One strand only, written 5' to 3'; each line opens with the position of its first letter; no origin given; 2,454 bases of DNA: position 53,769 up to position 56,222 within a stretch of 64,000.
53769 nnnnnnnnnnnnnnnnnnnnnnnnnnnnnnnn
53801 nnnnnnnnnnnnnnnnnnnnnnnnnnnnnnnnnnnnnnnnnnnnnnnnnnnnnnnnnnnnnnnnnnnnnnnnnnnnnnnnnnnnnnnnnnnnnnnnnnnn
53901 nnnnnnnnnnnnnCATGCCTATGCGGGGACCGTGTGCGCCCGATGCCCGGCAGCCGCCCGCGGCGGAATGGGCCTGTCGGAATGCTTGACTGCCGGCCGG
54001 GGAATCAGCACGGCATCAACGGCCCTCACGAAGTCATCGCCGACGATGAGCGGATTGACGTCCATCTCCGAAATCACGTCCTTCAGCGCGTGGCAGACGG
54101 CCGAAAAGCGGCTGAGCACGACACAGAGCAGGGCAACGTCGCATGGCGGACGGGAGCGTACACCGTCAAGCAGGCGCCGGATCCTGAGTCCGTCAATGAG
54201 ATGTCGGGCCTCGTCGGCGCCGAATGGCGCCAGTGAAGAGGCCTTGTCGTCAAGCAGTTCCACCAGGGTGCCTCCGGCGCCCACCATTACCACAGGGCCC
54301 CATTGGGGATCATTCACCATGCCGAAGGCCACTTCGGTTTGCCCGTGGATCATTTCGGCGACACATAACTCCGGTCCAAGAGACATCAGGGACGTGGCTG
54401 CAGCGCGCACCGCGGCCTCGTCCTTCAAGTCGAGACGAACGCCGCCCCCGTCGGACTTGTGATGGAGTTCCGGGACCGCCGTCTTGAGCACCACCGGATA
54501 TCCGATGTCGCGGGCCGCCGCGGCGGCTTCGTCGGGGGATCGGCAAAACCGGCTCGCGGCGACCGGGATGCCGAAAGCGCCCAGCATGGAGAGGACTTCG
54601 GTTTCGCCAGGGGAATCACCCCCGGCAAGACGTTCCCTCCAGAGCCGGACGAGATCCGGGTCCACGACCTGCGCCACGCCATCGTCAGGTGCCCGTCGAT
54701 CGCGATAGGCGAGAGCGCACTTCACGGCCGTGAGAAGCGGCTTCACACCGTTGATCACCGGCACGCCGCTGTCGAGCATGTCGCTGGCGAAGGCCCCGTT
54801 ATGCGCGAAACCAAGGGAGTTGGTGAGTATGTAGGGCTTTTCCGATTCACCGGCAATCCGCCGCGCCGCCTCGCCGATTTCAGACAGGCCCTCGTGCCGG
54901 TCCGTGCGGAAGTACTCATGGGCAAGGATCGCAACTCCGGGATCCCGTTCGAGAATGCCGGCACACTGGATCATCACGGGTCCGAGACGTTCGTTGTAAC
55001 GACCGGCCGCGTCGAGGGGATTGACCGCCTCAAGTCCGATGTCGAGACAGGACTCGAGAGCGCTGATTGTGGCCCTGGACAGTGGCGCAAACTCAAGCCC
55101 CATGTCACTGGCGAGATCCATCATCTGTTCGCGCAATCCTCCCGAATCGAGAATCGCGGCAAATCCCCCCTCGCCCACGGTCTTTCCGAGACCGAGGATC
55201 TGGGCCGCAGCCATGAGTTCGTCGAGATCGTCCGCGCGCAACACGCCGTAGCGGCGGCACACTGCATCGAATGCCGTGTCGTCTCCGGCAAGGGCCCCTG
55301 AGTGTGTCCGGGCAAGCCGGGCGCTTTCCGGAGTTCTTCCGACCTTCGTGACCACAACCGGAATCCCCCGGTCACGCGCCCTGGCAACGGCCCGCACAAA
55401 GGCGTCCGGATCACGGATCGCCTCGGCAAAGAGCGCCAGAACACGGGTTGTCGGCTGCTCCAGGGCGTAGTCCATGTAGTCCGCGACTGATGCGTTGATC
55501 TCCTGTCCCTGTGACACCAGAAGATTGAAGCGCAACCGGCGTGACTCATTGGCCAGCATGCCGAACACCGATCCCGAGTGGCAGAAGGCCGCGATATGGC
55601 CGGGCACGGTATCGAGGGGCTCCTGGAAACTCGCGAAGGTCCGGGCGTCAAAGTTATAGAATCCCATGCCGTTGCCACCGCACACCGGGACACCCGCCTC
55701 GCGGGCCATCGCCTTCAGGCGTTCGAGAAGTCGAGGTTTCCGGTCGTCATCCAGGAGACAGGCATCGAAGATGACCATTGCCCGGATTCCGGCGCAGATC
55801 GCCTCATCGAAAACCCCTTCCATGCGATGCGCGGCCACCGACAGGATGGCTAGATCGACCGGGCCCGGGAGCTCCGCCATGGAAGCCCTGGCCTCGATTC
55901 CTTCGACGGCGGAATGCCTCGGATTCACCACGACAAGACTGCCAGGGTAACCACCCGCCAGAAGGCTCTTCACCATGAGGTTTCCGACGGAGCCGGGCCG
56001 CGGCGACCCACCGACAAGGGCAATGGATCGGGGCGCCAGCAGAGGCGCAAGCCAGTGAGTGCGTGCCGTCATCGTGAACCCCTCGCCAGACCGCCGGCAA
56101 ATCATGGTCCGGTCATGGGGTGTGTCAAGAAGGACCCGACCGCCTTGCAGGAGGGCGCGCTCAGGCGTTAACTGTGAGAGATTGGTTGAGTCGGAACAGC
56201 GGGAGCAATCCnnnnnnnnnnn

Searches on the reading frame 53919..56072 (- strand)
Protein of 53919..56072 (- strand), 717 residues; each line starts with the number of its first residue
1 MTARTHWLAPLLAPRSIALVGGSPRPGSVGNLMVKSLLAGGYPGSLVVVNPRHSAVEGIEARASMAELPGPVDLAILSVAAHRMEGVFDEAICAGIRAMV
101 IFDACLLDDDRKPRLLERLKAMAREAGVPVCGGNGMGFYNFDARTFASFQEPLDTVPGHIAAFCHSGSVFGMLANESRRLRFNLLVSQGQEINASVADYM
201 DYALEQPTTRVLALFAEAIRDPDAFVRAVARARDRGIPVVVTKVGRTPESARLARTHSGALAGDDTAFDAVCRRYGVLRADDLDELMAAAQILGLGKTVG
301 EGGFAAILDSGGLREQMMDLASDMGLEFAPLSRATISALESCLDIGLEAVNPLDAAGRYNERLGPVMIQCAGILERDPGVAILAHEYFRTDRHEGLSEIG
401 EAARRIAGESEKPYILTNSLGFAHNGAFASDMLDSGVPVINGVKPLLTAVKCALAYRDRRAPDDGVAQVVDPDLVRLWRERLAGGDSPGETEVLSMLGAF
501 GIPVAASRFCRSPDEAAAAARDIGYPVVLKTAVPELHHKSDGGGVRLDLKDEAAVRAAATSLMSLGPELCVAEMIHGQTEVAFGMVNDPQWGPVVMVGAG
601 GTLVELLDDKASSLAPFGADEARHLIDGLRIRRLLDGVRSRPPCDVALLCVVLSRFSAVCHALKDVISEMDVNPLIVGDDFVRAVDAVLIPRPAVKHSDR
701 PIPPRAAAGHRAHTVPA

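Call 4: search_protein_families(library=pfam, proteins=[window:53919-56072:-])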
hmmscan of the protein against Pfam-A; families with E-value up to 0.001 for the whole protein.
window:53919-56072:- (717 aa): 5 families
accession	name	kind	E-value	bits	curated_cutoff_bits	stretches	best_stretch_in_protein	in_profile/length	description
PF13549.11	ATP-grasp_5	-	7.9e-57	192.6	27.6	1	489-689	11-219/221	ATP-grasp domain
PF13607.11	Succ_CoA_lig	-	1.9e-38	131.8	27.4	1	157-293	1-138/138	Succinyl-CoA ligase like flavodoxin domain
PF13380.12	CoA_binding_2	-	5.8e-17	62.7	22.8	1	15-138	1-113/116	CoA binding domain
PF02629.25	CoA_binding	-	7.5e-05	23.9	22.3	1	15-102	4-94/97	CoA binding domain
PF02786.22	CPSase_L_D2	-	0.00046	20.2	19.8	0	497-599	9-112/211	Carbamoyl-phosphate synthase L chain, ATP binding domain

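Call 5: search_protein_families(library=ncbifam, proteins=[window:53919-56072:-])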
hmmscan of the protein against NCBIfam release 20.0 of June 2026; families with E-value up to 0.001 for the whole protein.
window:53919-56072:- (717 aa): 6 families
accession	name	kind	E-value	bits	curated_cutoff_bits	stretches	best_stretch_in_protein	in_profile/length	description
NF045493.1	HydDutCoALig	equivalog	1.4e-77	261.9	1300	2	490-678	487-683/698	4-hydroxybutyrate--CoA ligase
NF045494.1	AcCoALig_Archglob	equivalog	2e-77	261.1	1200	2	10-441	220-647/665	acetate--CoA ligase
NF045492.1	HydPropCoALig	equivalog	1.2e-72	245.4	1300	2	11-451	251-691/700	3-hydroxypropionate--CoA ligase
TIGR02717.1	AcCoA-syn-alpha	equivalog_domain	3e-64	217.3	567.15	1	8-364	1-358/447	acetate--CoA ligase alpha subunit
NF010623.0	PRK14016.1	subfamily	6.2e-08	31.3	877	1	495-578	220-298/871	cyanophycin synthetase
TIGR02068.2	cya_phycin_syn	equivalog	1.5e-06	26.5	850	1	495-578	219-297/862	cyanophycin synthetase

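Call 20: search_solved_structures(query=window:53919-56072:-, max_evalue=0.001)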
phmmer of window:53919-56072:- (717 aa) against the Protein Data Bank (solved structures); distinct sequences matched with E-value up to 0.001: 19.
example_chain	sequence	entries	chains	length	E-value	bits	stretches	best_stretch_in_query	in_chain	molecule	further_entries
8wzu_A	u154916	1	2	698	7.2e-67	229.3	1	9-678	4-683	4-hydroxybutyrate--CoA ligase [ADP-forming]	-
7cm9_A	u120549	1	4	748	1.1e-59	205.5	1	15-699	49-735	DMSP lyase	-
9y43_A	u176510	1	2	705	2e-59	204.7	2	11-355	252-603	3-hydroxypropionate--CoA ligase [ADP-forming]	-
9isq_A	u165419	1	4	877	6.7e-52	179.9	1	9-693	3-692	Protein acetyltransferase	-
9it0_A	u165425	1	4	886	2e-51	178.3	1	8-693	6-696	Protein acetyltransferase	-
4xyl_A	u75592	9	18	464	3.6e-34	121.2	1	10-358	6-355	alpha subunit of Acyl-CoA synthetase (NDP forming) | Acyl-CoA synthetase (NDP forming) | alpha subunit of acetyl-CoA synthetase (NDP forming)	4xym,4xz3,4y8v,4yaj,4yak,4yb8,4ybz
2csu_A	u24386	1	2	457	1.2e-31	112.9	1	13-441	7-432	457aa long hypothetical protein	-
4xyl_B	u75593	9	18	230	4.4e-31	111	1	485-691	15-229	beta subunit of Acyl-CoA synthetase (NDP forming) | Uncharacterized protein | beta subunit of acetyl-CoA synthetase (NDP forming)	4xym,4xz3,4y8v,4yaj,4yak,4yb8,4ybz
1wr2_A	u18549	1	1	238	1.6e-30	109.1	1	474-682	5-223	hypothetical protein PH1789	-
9isb_A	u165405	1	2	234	9.6e-15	57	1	481-688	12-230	Protein acetyltransferase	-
1y81_A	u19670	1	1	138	7.4e-09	37.6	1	15-100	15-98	conserved hypothetical protein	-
7lgn_A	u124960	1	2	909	2.6e-05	25.9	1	495-578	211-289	Cyanophycin synthase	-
2d59_A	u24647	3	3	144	4.4e-05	25.1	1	14-97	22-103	hypothetical protein PH1109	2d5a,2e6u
7lgm_A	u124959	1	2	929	6e-05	24.7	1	495-579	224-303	Cyanophycin synthase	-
3q9n_A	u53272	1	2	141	0.00031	22.3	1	14-79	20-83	CoA binding protein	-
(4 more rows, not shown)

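Call 46: search_dna_similar(query=window:53919-56072:-, collection=plasmids, mode=protein, max_rows=20)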
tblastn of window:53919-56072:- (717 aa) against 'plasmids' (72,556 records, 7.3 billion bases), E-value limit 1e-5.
Records with a match: 487; places in all: 638; records where one place covers at least 80% of the query: 356.
Best place of each record, by identity: <60% 487.
By first word of the organism name: Rhizobium 143; Sinorhizobium 39; Pseudosulfitobacter 22; Rhodococcus 20; Sphingobium 16; Cupriavidus 12; Halobaculum 10; Paracoccus 9; Haladaptatus 9; Streptomyces 9; and 93 more.
By predicted mobility (MOB-suite, as given by PLSDB): non-mobilizable 333; conjugative 108; mobilizable 46.
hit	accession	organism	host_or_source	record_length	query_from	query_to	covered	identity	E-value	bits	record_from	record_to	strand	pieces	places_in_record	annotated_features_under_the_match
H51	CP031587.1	Paracoccaceae bacterium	Isolate culture,marine surface water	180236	2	697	97%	40.8%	2e-123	413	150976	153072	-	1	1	acetyl coenzyme A synthetase (ADP forming), alpha domain protein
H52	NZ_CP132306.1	Shinella sumterensis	Homo sapiens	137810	5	692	96%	41.0%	3e-128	427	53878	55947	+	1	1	acetate--CoA ligase family protein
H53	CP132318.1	Shinella sumterensis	Homo sapiens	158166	5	692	96%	41.0%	3e-128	427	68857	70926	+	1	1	acetate--CoA ligase family protein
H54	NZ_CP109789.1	Leisingera thetidis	-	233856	11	694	95%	37.6%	6e-104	357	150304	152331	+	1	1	acetate--CoA ligase family protein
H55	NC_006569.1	Ruegeria pomeroyi DSS-3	-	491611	14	694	95%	37.1%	4e-92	322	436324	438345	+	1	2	acetate--CoA ligase family protein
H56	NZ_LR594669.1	Variovorax sp. SRS16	linuron-contaminated soil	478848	2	701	98%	33.9%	1e-71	262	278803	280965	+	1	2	acetate--CoA ligase family protein | enoyl-CoA hydratase/isomerase family protein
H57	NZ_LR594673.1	Variovorax sp. PBL-E5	linuron-contaminated soil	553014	2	701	98%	33.7%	4e-69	254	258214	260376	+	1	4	acetate--CoA ligase family protein | enoyl-CoA hydratase/isomerase family protein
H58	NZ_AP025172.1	Cupriavidus sp. P-10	-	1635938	1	696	97%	32.3%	6e-49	194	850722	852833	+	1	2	none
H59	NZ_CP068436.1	Cupriavidus necator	heavy metal containmented soil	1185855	1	707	99%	31.7%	2e-46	186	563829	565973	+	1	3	none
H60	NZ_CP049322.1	Caballeronia sp. SBC2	whole organism,soil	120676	8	696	96%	32.4%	2e-73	267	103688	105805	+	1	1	acetate--CoA ligase family protein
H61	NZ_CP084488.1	Ensifer adhaerens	cellculture,soil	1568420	8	689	95%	32.6%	4e-65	242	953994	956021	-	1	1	none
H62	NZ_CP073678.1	Cupriavidus sp. KK10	Isolate,A bacterial consortium from ...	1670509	1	692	97%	31.9%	5e-47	188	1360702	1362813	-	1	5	none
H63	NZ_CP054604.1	Pseudosulfitobacter pseudonitzschiae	surface sea water,shallow sea, symbosis ...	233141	4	707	98%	31.0%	4e-58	221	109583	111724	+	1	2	acetate--CoA ligase family protein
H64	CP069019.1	Pseudosulfitobacter pseudonitzschiae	Skeletonema menzelii,The surface ...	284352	4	707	98%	31.0%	4e-58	221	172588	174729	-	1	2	acetate--CoA ligase family protein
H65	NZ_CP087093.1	Pseudosulfitobacter pseudonitzschiae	Skeletonema costatum,The surface ...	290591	4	707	98%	31.0%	4e-58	221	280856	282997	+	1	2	acetate--CoA ligase family protein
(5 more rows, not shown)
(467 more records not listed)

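Call 47: get_annotated_region(hit=H52, flank=8000)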
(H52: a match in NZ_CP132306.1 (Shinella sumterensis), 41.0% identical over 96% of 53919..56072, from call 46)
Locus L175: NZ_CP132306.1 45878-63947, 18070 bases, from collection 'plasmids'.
description: Shinella sumterensis strain 1760953 plasmid unnamed4, complete sequence
organism: Shinella sumterensis (NCBI taxid 1967501)
taxonomy: Bacteria; Pseudomonadota; Alphaproteobacteria; Hyphomicrobiales; Rhizobiaceae; Shinella; Shinella sumterensis
host: -; source: Homo sapiens; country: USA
typing (MOB-suite, as given by PLSDB): non-mobilizable; replicon rep_cluster_497
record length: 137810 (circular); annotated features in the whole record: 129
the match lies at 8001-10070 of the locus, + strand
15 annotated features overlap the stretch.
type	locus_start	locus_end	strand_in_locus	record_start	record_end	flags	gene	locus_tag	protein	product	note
CDS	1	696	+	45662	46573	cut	-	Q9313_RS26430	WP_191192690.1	LysR substrate-binding domain-containing protein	-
CDS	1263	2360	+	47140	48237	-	-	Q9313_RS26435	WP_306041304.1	ABC transporter ATP-binding protein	-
CDS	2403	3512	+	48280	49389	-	-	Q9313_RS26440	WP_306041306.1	ABC transporter substrate-binding protein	-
CDS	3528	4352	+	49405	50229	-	-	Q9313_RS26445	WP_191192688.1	ABC transporter permease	GO:0055085 - transmembrane transport [Evidence IEA]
CDS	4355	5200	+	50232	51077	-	-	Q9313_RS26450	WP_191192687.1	ABC transporter permease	GO:0055085 - transmembrane transport [Evidence IEA]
CDS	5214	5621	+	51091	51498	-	-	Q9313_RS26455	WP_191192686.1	cupin domain-containing protein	-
CDS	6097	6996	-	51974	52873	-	-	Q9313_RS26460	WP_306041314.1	LysR substrate-binding domain-containing protein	-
CDS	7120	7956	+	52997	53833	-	-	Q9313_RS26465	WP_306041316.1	enoyl-CoA hydratase-related protein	-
CDS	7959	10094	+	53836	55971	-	-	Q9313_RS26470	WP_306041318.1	acetate--CoA ligase family protein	-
CDS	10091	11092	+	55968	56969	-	-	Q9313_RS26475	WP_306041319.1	3-hydroxyacyl-CoA dehydrogenase NAD-binding domain-containing protein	GO:0006631 - fatty acid metabolic process [Evidence IEA]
CDS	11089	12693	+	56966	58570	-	-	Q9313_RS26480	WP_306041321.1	NAD(P)/FAD-dependent oxidoreductase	-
CDS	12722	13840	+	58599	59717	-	gcvT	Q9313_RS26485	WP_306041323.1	glycine cleavage system aminomethyltransferase GcvT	GO:0019464 - glycine decarboxylation via glycine cleavage system [Evidence IEA]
CDS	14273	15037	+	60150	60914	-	-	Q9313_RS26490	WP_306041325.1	class II aldolase/adducin family protein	-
CDS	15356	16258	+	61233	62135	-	-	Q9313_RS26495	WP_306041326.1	3-keto-5-aminohexanoate cleavage protein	-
CDS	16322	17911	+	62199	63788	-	-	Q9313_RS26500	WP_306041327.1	ABC transporter substrate-binding protein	-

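Call 48: get_annotated_region(hit=H51, flank=8000)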
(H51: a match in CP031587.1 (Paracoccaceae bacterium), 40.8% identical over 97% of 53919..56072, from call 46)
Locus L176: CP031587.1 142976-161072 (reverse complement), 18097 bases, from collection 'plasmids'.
description: Paracoccaceae bacterium strain La 6 plasmid pLA6_002, complete sequence
organism: Paracoccaceae bacterium (NCBI taxid 1904441)
taxonomy: Bacteria; Pseudomonadota; Alphaproteobacteria; Rhodobacterales; Paracoccaceae; ; Paracoccaceae bacterium
host: -; source: Isolate culture,marine surface water; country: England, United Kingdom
typing (MOB-suite, as given by PLSDB): non-mobilizable
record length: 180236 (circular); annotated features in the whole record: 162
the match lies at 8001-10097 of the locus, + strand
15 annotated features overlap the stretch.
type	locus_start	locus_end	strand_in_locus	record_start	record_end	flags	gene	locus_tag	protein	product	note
CDS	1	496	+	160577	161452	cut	-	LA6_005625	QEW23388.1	ABC-transporter permease protein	-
CDS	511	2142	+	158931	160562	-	-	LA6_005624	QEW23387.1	ABC-transporter ATP-binding protein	-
CDS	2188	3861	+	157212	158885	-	betA_4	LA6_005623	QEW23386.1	Choline dehydrogenase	-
CDS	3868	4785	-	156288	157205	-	gcvA_12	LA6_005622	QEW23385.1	Gcv operon activator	-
CDS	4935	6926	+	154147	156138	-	-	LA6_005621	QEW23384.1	NADH oxidase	-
CDS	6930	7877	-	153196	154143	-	gcvA_11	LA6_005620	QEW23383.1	Gcv operon activator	-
CDS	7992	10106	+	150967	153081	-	-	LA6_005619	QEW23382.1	acetyl coenzyme A synthetase (ADP forming), alpha domain protein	-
CDS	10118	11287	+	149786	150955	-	acdA_3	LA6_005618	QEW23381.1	Acyl-CoA dehydrogenase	-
CDS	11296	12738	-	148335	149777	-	envZ_4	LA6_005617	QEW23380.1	Osmolarity sensor protein EnvZ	-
CDS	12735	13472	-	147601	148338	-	ompR_5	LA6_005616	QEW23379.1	Transcriptional regulatory protein OmpR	-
CDS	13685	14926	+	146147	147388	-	-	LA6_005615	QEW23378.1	hypothetical protein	-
CDS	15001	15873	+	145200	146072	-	ugpA_3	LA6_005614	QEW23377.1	sn-glycerol-3-phosphate transport system permease protein UgpA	-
CDS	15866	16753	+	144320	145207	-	araQ_8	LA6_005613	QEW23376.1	L-arabinose transport system permease protein AraQ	-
CDS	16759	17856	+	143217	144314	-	sugC_4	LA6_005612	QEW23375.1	Trehalose import ATP-binding protein SugC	-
CDS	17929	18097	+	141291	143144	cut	ugpQ_2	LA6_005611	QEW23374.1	Glycerophosphoryl diester phosphodiesterase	-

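Call 49: find_homologous_proteins(query=window:53919-56072:-, max_evalue=1e-60)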
Query window:53919-56072:- (717 aa): 2284 proteins with E <= 1e-60 among 8000 candidates; the best 120 are listed.
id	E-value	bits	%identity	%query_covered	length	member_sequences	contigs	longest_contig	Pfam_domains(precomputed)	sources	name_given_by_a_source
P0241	0.0e+0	1581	100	100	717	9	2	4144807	PF13607.12,PF13549.12,PF13380.13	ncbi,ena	-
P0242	0.0e+0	1361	88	98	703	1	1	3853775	PF13607.12,PF13549.12,PF13380.13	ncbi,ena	-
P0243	0.0e+0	1347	86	99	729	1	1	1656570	PF13607.12,PF13549.12,PF13380.13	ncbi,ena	-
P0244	0.0e+0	1326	85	99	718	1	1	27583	PF13607.12,PF13549.12,PF13380.13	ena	-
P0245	0.0e+0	1324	84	100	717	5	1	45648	PF13607.12,PF13549.12,PF13380.13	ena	-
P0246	0.0e+0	1322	84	100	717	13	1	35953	PF13607.12,PF13549.12,PF13380.13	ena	-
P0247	0.0e+0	1312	83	100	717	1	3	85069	PF13607.12,PF13549.12,PF13380.13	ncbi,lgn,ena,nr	ncbi:MAG: acetate--CoA ligase family protein [bacterium]|nr:acetate--CoA ligase family protein [bact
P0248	0.0e+0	1299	83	99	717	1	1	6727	PF13607.12,PF13549.12,PF13380.13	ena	-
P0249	0.0e+0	1277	86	94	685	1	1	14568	PF13607.12,PF13549.12,PF13380.13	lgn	-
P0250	0.0e+0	1258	85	93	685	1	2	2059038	PF13607.12,PF13549.12,PF13380.13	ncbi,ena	-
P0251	0.0e+0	1044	71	96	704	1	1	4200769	PF13607.12,PF13549.12,PF13380.13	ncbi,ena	-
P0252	4.6e-290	982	66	96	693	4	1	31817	PF13607.12,PF13549.12,PF13380.13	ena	-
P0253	1.5e-271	921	63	96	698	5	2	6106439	PF13607.12,PF13549.12,PF13380.13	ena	-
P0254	1.9e-271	920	63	96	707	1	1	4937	PF13607.12,PF13549.12,PF13380.13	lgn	-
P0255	2.8e-268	910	62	96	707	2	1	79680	PF13607.12,PF13549.12,PF13380.13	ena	-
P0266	1.5e-252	858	61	92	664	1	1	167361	PF13607.12,PF13549.12,PF13380.13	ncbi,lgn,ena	-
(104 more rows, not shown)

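Call 50: find_encoding_contigs(protein=P0251, flank=10000, max_places=1)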
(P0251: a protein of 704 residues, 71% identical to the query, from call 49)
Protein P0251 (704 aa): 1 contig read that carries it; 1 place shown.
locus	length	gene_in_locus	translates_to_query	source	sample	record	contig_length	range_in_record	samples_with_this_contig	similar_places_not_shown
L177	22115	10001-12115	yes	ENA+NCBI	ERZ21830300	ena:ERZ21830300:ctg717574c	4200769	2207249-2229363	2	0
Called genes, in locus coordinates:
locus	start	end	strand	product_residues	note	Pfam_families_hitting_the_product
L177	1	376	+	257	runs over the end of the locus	PF05690:ThiG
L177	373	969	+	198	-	PF02581:TMP-TENI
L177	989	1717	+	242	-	PF03070:TENA_THI-4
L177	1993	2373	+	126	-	PF00884:Sulfatase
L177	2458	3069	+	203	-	PF00884:Sulfatase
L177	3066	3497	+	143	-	-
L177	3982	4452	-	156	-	PF14367:DUF4411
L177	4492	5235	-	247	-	PF06114:Peptidase_M78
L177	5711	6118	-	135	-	-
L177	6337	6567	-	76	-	-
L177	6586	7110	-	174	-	PF05721:PhyH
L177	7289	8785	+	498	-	-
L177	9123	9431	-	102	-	PF00378:ECH_1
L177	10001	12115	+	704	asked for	PF13380:CoA_binding_2, PF13607:Succ_CoA_lig, PF13549:ATP-grasp_5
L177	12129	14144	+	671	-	PF05378:Hydant_A_N, PF01968:Hydantoinase_A, PF19278:Hydant_A_C (weak)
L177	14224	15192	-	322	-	PF04069:OpuAC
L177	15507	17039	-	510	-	PF03321:GH3, PF23571:GH3_M, PF23572:GH3_C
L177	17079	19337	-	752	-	PF01804:Penicil_amidase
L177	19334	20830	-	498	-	PF07364:DUF1485, PF07171:MlrC_C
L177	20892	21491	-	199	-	PF09347:DUF1989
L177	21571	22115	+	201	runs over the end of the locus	PF00730:HhH-GPD (weak)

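Call 51: find_encoding_contigs(protein=P0253, flank=10000, max_places=2)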
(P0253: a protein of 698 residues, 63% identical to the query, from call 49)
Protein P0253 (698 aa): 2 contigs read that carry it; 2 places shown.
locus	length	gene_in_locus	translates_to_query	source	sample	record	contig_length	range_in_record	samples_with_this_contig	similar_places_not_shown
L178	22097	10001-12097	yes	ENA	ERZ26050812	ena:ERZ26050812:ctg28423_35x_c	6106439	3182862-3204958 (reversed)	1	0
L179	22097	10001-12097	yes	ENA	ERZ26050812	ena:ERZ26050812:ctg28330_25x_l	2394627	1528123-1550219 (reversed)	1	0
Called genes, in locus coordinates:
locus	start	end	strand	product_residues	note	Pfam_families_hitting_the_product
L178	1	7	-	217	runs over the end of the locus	PF00005:ABC_tran, PF13304:AAA_21 (weak)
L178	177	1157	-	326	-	PF02881:SRP54_N, PF06414:Zeta_toxin (weak), PF13401:AAA_22 (faint), PF00448:SRP54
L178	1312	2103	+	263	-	PF00378:ECH_1, PF16113:ECH_2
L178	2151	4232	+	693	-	PF00724:Oxidored_FMN, PF07992:Pyr_redox_2 (weak), PF00070:Pyr_redox (faint), PF07992:Pyr_redox_2, PF12831:FAD_oxidored (weak), PF13450:NAD_binding_8 (weak), PF22620:OYE-like_second_a-b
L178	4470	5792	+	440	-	PF05598:DUF772, PF01609:DDE_Tnp_1, PF13751:DDE_Tnp_1_6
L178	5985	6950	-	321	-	PF12146:Hydrolase_4, PF00561:Abhydrolase_1, PF12697:Abhydrolase_6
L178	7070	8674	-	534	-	PF00496:SBP_bac_5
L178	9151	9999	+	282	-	PF05721:PhyH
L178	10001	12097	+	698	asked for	PF13380:CoA_binding_2, PF13607:Succ_CoA_lig, PF13549:ATP-grasp_5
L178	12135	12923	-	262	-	PF00106:adh_short, PF08659:KR, PF13561:adh_short_C2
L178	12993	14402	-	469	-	PF00278:Orn_DAP_Arg_deC, PF01168:Ala_racemase_N (faint), PF02784:Orn_Arg_deC_N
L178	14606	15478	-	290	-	PF00126:HTH_1, PF03466:LysR_substrate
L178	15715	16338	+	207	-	PF03602:Cons_hypoth95, PF05175:MTS (weak), PF02086:MethyltransfD12 (faint), PF13847:Methyltransf_31 (weak), PF13649:Methyltransf_25 (weak)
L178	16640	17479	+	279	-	PF02086:MethyltransfD12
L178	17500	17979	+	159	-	PF01467:CTP_transf_like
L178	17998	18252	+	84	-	PF00037:Fer4 (weak), PF12838:Fer4_7 (weak)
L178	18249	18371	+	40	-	-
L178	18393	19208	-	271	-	PF01149:Fapy_DNA_glyco, PF06831:H2TH, PF06827:zf-FPG_IleRS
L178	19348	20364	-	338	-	PF04018:VCA0040-like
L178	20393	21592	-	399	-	PF01208:URO-D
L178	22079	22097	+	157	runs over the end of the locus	PF09055:Sod_Ni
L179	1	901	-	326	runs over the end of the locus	PF02881:SRP54_N, PF06414:Zeta_toxin (weak), PF00448:SRP54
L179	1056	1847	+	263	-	PF00378:ECH_1, PF16113:ECH_2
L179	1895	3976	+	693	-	PF00724:Oxidored_FMN, PF07992:Pyr_redox_2 (weak), PF00070:Pyr_redox (faint), PF07992:Pyr_redox_2, PF12831:FAD_oxidored (weak), PF13450:NAD_binding_8 (weak), PF22620:OYE-like_second_a-b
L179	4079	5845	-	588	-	PF01609:DDE_Tnp_1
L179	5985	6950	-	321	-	PF12146:Hydrolase_4, PF00561:Abhydrolase_1, PF12697:Abhydrolase_6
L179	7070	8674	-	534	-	PF00496:SBP_bac_5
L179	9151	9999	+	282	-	PF05721:PhyH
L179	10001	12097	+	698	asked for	PF13380:CoA_binding_2, PF13607:Succ_CoA_lig, PF13549:ATP-grasp_5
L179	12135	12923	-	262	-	PF00106:adh_short, PF08659:KR, PF13561:adh_short_C2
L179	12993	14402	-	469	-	PF00278:Orn_DAP_Arg_deC, PF01168:Ala_racemase_N (faint), PF02784:Orn_Arg_deC_N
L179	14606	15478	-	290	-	PF00126:HTH_1, PF03466:LysR_substrate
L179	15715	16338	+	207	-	PF03602:Cons_hypoth95, PF05175:MTS (weak), PF13847:Methyltransf_31 (weak), PF13649:Methyltransf_25 (weak)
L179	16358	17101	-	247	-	-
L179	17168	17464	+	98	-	PF02086:MethyltransfD12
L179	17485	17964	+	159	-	PF01467:CTP_transf_like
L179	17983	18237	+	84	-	PF00037:Fer4 (weak), PF12838:Fer4_7 (weak)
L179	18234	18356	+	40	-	-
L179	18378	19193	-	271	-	PF01149:Fapy_DNA_glyco, PF06831:H2TH, PF06827:zf-FPG_IleRS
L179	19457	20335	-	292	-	PF04018:VCA0040-like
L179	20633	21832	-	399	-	PF01208:URO-D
